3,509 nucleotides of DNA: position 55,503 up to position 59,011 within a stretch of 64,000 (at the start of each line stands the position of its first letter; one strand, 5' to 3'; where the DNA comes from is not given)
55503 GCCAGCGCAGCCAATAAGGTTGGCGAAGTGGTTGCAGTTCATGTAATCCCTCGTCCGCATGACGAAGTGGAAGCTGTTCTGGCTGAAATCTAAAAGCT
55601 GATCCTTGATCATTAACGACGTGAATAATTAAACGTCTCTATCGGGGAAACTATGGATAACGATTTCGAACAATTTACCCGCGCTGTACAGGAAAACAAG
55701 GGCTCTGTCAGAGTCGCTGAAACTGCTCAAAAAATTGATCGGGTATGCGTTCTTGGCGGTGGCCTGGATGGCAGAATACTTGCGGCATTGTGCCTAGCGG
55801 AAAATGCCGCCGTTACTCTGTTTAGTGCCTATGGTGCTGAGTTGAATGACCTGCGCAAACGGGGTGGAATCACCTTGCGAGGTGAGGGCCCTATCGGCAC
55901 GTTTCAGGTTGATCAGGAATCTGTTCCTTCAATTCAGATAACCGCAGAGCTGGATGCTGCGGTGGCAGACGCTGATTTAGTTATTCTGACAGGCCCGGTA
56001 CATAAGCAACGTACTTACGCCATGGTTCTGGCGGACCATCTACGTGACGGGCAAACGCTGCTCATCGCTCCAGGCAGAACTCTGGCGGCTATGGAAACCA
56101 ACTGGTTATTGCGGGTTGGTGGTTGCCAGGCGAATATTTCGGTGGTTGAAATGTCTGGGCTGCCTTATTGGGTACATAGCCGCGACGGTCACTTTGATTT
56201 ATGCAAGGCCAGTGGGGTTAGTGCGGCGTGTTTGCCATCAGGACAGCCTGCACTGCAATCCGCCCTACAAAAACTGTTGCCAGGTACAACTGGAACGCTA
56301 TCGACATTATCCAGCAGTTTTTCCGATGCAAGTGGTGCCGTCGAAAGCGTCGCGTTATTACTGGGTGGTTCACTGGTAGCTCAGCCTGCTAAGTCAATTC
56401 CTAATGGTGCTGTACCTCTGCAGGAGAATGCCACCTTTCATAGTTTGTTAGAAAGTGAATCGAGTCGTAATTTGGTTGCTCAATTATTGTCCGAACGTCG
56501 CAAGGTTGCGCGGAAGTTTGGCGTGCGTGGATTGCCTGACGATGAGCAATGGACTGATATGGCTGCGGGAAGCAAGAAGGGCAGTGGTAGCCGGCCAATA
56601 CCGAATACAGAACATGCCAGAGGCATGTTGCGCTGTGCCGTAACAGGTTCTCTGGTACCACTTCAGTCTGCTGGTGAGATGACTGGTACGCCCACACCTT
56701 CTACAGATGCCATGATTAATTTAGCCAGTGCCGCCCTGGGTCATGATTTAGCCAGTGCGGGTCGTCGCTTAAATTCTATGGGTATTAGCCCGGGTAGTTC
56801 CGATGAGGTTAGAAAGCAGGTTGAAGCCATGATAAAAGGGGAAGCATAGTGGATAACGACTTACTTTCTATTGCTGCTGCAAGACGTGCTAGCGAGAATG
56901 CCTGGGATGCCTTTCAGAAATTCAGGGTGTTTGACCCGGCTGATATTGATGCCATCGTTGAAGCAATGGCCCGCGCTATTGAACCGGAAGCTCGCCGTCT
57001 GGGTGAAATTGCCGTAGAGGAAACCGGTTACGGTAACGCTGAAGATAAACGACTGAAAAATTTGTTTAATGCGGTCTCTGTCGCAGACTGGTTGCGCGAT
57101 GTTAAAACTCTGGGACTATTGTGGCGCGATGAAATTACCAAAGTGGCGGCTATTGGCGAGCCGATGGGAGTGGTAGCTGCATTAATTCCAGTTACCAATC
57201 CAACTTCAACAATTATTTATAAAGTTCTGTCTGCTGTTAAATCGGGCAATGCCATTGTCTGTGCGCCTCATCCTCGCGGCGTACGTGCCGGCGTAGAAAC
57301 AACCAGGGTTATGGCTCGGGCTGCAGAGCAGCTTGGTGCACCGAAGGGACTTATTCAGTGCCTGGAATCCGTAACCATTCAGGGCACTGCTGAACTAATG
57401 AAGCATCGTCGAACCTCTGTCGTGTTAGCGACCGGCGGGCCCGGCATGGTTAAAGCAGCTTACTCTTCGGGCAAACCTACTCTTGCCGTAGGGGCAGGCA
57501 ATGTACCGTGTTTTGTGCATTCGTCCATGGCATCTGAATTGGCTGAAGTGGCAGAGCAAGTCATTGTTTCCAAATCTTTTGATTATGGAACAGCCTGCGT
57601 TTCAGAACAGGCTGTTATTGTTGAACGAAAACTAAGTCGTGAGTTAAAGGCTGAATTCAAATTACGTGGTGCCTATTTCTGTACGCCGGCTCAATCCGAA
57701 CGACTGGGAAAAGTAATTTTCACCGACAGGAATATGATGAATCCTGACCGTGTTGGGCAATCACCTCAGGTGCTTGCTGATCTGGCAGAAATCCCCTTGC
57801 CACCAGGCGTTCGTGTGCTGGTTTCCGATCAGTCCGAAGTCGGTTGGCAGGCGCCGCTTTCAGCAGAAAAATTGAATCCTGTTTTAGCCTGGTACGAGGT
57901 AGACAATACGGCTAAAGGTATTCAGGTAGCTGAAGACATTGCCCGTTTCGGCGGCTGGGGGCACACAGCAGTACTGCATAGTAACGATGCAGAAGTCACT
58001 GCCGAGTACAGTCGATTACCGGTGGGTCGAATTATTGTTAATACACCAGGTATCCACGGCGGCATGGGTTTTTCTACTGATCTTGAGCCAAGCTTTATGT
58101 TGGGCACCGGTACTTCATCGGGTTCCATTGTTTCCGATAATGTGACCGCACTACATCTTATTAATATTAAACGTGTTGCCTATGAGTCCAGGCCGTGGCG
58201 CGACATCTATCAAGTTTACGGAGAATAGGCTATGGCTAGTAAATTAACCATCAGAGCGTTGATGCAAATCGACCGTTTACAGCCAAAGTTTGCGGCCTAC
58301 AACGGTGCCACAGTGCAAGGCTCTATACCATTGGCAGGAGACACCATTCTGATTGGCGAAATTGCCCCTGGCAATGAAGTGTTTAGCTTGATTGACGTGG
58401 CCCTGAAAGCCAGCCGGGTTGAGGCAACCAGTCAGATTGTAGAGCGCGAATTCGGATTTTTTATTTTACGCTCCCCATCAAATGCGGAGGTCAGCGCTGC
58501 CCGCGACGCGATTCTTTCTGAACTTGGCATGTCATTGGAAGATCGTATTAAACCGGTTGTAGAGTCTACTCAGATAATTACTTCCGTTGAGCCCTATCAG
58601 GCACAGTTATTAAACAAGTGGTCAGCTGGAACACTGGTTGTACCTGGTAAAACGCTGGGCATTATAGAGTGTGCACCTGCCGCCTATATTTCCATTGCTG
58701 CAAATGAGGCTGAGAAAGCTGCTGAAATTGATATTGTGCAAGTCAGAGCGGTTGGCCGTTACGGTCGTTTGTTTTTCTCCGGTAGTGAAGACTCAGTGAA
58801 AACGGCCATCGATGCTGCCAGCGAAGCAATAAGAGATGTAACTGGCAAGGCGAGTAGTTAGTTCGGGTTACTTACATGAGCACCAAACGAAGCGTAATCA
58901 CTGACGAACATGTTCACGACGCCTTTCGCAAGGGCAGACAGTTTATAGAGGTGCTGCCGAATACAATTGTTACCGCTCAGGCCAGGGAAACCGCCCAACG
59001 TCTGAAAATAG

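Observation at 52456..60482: Non-canonical bacterial microcompartment locus: minimal P/H/T shell and acylating AldDH combined with GS-like, sarcosine-oxidase-like, opine-DH-like, MDH-like and RidA enzymes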

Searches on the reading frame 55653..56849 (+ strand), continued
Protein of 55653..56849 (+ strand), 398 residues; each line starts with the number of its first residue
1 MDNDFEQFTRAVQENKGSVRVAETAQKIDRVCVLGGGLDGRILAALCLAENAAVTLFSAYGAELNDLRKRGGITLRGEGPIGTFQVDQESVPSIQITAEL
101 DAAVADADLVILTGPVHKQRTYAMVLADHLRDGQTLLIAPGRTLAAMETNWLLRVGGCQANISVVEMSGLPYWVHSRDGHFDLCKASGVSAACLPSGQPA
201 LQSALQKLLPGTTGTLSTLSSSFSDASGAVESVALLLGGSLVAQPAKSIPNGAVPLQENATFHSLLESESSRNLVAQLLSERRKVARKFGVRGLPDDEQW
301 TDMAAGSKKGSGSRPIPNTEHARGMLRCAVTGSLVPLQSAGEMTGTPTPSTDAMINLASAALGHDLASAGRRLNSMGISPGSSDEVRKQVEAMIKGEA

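Call 60: search_protein_representatives(protein=window:55653-56849:+)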
Query: 398 residues. Proteins with E-value up to 0.001 (for the whole library): 649; up to 1e-10: 167; up to 1e-30: 46. The best 150 are listed.
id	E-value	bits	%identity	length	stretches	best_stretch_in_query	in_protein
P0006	2.0e-134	464.9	56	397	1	1-396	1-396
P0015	8.2e-130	449.7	54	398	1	2-397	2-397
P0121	2.1e-108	379.2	47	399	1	1-394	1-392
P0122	6.2e-107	374.4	50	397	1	4-397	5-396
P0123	1.8e-97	343.3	46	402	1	2-397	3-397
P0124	2.2e-88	313.4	46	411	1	23-393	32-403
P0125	5.2e-87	308.9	43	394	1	1-396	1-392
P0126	1.1e-83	298.0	47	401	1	27-391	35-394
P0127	2.7e-83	296.7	73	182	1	1-177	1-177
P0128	2.8e-83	296.6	44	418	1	4-387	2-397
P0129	9.6e-83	294.9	42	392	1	3-393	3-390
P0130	1.6e-80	287.6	43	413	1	18-395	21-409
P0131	1.6e-80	287.5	47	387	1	29-398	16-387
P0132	8.5e-79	281.9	40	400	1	3-396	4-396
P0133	1.2e-77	278.1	47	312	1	98-396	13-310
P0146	6.6e-40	153.9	35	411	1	4-398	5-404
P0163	3.9e-31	125.0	31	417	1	22-397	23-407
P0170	3.1e-26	108.9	30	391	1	21-387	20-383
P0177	2.0e-22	96.4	30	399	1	14-378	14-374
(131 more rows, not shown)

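Call 61: find_encoding_contigs(protein=P0146, flank=10000, max_places=2)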
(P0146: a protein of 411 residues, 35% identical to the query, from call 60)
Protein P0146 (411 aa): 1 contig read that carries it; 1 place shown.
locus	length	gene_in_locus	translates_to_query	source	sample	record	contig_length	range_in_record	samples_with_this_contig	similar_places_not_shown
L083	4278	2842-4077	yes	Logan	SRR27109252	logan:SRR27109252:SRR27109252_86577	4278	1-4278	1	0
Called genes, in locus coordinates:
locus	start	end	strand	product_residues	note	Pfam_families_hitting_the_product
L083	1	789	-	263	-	?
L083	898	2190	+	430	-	PF16952:Gln-synt_N_2 (faint), PF00120:Gln-synt_C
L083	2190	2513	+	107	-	PF03319:EutN_CcmL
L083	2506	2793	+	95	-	PF00936:BMC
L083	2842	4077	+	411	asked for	PF01210:NAD_Gly3P_dh_N (faint), PF02317:Octopine_DH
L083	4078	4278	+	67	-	?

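Call 62: find_encoding_contigs(protein=P0163, flank=10000, max_places=2)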
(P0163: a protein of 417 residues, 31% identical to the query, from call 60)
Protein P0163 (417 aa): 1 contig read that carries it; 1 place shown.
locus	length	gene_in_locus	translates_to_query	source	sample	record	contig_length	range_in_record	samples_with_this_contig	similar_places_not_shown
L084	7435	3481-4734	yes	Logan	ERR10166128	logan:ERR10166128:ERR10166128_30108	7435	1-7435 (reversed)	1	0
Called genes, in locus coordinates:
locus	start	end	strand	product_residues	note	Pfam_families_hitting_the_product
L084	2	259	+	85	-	?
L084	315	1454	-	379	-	PF00890:FAD_binding_2, PF01266:DAO, PF01494:FAD_binding_3 (faint), PF13450:NAD_binding_8 (weak)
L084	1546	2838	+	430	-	PF00120:Gln-synt_C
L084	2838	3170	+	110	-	PF03319:EutN_CcmL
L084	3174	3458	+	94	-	PF00936:BMC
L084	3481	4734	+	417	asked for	PF02317:Octopine_DH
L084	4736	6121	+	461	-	PF00171:Aldedh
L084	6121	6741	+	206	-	PF27545:CsoS1D_N, PF00936:BMC (weak)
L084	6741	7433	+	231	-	?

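Call 63: find_encoding_contigs(protein=P0170, flank=10000, max_places=2)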
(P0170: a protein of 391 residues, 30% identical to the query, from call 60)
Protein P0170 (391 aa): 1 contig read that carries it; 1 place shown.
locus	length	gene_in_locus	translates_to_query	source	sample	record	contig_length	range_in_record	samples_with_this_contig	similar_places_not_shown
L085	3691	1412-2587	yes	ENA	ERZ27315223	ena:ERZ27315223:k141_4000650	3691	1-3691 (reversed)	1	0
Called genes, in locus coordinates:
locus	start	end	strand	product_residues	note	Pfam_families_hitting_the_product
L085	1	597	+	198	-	?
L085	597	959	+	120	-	PF03319:EutN_CcmL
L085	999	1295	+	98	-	PF00936:BMC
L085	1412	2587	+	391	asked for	PF01210:NAD_Gly3P_dh_N (weak), PF02317:Octopine_DH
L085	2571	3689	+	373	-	?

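Call 64: find_encoding_contigs(protein=P0177, flank=10000, max_places=2)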
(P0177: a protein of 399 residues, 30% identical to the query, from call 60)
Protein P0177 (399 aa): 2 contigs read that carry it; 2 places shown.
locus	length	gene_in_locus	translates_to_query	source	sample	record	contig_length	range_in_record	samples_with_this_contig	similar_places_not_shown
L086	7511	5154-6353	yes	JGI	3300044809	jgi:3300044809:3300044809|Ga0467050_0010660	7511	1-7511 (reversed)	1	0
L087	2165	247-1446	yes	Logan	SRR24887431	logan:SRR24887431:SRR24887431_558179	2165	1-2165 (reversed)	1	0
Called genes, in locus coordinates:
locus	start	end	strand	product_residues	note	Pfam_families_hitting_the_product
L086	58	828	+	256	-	PF13280:WYL, PF25583:WCX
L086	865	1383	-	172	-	PF00156:Pribosyltran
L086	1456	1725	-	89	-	-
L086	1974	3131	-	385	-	PF01266:DAO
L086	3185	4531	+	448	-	PF00120:Gln-synt_C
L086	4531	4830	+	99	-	PF03319:EutN_CcmL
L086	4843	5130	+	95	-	PF00936:BMC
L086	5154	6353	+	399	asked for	PF02317:Octopine_DH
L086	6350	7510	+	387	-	?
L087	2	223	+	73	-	?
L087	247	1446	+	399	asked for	PF02317:Octopine_DH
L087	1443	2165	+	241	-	?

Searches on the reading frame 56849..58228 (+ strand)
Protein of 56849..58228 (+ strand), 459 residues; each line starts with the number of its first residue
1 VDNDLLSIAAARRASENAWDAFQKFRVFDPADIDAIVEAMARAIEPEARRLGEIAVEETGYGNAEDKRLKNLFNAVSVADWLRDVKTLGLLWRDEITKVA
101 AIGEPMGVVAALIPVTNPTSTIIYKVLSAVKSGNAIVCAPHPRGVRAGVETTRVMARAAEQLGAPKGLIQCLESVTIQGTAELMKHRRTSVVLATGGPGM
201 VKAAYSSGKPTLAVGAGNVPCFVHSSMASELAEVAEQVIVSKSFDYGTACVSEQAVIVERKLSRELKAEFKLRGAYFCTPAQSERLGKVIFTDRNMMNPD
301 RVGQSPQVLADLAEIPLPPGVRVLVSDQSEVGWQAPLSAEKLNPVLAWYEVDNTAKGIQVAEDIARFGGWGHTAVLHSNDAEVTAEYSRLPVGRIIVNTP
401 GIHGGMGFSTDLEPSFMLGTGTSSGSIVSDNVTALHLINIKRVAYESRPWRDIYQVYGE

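Call 3: search_protein_families(library=pfam, proteins=[window:56849-58228:+], max_evalue=0.01)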
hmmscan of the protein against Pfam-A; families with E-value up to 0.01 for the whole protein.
window:56849-58228:+ (459 aa): 1 family
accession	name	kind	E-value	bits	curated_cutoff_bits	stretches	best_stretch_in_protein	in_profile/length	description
PF00171.27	Aldedh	-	5.2e-22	78.5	23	1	10-271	30-290/461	Aldehyde dehydrogenase family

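Call 4: search_protein_families(library=ncbifam, proteins=[window:56849-58228:+], max_evalue=0.01)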
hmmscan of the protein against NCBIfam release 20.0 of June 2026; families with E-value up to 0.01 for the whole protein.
window:56849-58228:+ (459 aa): 35 families (the best 25 are shown)
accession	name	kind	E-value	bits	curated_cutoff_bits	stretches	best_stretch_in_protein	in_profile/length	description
TIGR02518.1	EutH_ACDH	equivalog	1.2e-149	499.3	620.1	1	2-453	1-451/488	acetaldehyde dehydrogenase (acetylating)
NF010378.0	PRK13805.1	equivalog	9.9e-136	453.8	951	1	16-445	21-451/872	bifunctional acetaldehyde-CoA/alcohol dehydrogenase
NF047625.1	AcylSulfactDhSauS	equivalog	4.3e-87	292.9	600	1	16-446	11-443/464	acylating sulfoacetaldehyde dehydrogenase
NF011927.0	PRK15398.1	subfamily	1.9e-67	227.9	403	1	13-426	40-444/465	aldehyde dehydrogenase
NF040648.1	lactal_redase_Meth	equivalog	2.4e-11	43.3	650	1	102-267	126-291/463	lactaldehyde dehydrogenase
TIGR01804.1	BADH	equivalog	1.4e-10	40.2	668.6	1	12-272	38-298/467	betaine-aldehyde dehydrogenase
TIGR00407.1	proA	equivalog_domain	3.7e-10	39.2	317.45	1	70-267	66-262/398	glutamate-5-semialdehyde dehydrogenase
NF040792.1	glyc_ald_dh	equivalog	4.1e-10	39.2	760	1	13-266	42-295/488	D-glyceraldehyde dehydrogenase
TIGR01780.1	SSADH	subfamily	4.2e-10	39.1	646.35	1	7-268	17-278/448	succinate-semialdehyde dehydrogenase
NF010000.0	PRK13473.1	subfamily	4.6e-10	38.7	615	1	12-269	42-299/475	aminobutyraldehyde dehydrogenase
NF001221.0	PRK00197.1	equivalog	2.7e-09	36.3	289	1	93-267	104-275/418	glutamate-5-semialdehyde dehydrogenase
NF050084.1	pip_6_carb_DH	equivalog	7e-09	35.1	730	1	11-270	21-283/475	L-piperidine-6-carboxylate dehydrogenase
NF052305.1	DioxValDhHalo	equivalog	5.3e-08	32.2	750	1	10-266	44-300/483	2,5-dioxovalerate dehydrogenase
NF040869.1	G3PDH_Arch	equivalog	1.6e-07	30.4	780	1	104-269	157-317/502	NADP-dependent glyceraldehyde-3-phosphate dehydrogenase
NF042993.1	AlphKGSA_gudD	equivalog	2e-07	30.1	770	1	104-268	139-301/481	alpha-ketoglutaric semialdehyde dehydrogenase GucD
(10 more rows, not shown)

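Call 58: search_solved_structures(query=window:56849-58228:+, max_evalue=1e-20, show_alignments=1)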
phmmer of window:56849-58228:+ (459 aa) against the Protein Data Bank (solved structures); distinct sequences matched with E-value up to 1e-20: 15.
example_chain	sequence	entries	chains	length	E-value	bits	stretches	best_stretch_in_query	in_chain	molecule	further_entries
5j78_A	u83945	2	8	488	1.2e-127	430.1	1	2-448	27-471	Acetaldehyde dehydrogenase (Acetylating)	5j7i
3k9d_A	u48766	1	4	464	5.7e-118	398.3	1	2-448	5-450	ALDEHYDE DEHYDROGENASE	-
13he_A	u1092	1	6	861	3.7e-86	293.4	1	20-445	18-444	Aldehyde-alcohol dehydrogenase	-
8uhw_A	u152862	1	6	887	3.9e-86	293.3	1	19-445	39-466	Aldehyde-alcohol dehydrogenase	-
7dag_A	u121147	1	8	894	5.8e-82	279.6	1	23-447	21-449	Aldehyde-alcohol dehydrogenase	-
3my7_A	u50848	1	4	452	2.3e-81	277.6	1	21-445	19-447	Alcohol dehydrogenase/acetaldehyde dehydrogenase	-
6tqh_A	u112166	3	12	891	5.7e-80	273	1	16-447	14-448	Aldehyde-alcohol dehydrogenase | Bifunctional aldehyde-alcohol dehydrogenase AdhE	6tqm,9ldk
6ahc_A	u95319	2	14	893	5.8e-80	273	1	15-447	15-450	Aldehyde-alcohol dehydrogenase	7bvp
8cei_A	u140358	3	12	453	3e-72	247.6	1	14-448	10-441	Succinate-semialdehyde dehydrogenase (acetylating)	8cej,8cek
5jfl_A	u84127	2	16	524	2.8e-43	152.1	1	47-425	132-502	Aldehyde dehydrogenase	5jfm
5jfn_A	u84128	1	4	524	9.5e-42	147.1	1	47-425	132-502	Aldehyde dehydrogenase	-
4c3s_A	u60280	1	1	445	4.9e-41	144.8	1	33-426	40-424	ALDEHYDE DEHYDROGENASE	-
6gvs_A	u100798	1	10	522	1.4e-40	143.3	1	47-419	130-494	Aldehyde dehydrogenase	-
5dru_A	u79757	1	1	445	7.7e-40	140.8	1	33-426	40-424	Aldehyde Dehydrogenase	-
5dbv_A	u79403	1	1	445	9.5e-40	140.5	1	33-426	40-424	Aldehyde Dehydrogenase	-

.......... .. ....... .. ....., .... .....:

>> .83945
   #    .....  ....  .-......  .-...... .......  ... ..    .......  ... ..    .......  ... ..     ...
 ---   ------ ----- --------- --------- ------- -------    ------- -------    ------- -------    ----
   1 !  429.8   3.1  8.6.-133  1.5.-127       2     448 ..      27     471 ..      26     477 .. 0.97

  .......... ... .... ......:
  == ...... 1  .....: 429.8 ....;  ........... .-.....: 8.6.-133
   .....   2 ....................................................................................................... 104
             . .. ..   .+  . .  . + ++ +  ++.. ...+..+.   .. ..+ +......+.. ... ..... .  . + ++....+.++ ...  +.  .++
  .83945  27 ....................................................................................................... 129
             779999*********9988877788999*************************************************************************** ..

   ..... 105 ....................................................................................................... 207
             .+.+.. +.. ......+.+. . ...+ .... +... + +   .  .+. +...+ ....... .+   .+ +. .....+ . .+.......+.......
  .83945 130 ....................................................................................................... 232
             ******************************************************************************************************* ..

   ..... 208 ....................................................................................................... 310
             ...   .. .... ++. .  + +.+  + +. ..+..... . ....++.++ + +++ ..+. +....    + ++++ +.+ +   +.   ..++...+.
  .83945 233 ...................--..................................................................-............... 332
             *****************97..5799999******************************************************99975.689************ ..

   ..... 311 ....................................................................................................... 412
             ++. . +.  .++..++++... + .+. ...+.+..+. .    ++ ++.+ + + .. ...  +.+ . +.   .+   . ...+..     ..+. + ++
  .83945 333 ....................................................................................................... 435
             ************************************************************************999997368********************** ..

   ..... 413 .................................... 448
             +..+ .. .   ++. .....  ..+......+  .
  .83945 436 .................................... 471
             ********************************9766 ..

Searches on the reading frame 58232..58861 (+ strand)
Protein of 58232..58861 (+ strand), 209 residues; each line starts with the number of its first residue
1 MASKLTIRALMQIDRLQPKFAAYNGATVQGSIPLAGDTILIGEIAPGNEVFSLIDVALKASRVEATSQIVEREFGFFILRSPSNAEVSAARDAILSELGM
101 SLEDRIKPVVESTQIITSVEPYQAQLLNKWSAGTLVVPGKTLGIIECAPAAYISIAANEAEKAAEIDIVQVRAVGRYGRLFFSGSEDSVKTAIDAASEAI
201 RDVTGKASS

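Call 3: search_protein_families(library=pfam, proteins=[window:58232-58861:+], max_evalue=0.01)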
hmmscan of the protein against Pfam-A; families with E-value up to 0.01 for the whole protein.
window:58232-58861:+ (209 aa): 1 family
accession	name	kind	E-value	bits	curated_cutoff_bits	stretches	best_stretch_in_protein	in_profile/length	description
PF00936.24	BMC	-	5.4e-12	45.9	24.5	1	142-201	2-62/75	BMC domain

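Call 4: search_protein_families(library=ncbifam, proteins=[window:58232-58861:+], max_evalue=0.01)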
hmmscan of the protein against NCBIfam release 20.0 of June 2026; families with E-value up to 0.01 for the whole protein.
window:58232-58861:+ (209 aa): 5 families
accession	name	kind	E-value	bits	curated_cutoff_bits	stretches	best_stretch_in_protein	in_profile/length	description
NF053796.1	beta_CO2some_P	equivalog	3.6e-60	203.2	340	1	6-208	4-206/213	beta-carboxysome protein CcmP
NF011934.0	PRK15405.1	equivalog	2.5e-07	30.4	198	1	103-173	3-67/217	ethanolamine utilization microcompartment protein EutL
TIGR04502.1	microcomp_EutL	equivalog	3.9e-06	26.5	300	0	104-172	1-63/214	ethanolamine utilization microcompartment protein EutL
TIGR04501.1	microcomp_PduB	equivalog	0.00021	20.9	310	1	137-199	137-205/225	microcompartment protein PduB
NF011944.0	PRK15415.1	equivalog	0.002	17.5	173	1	138-201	182-251/269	propanediol utilization microcompartment protein PduB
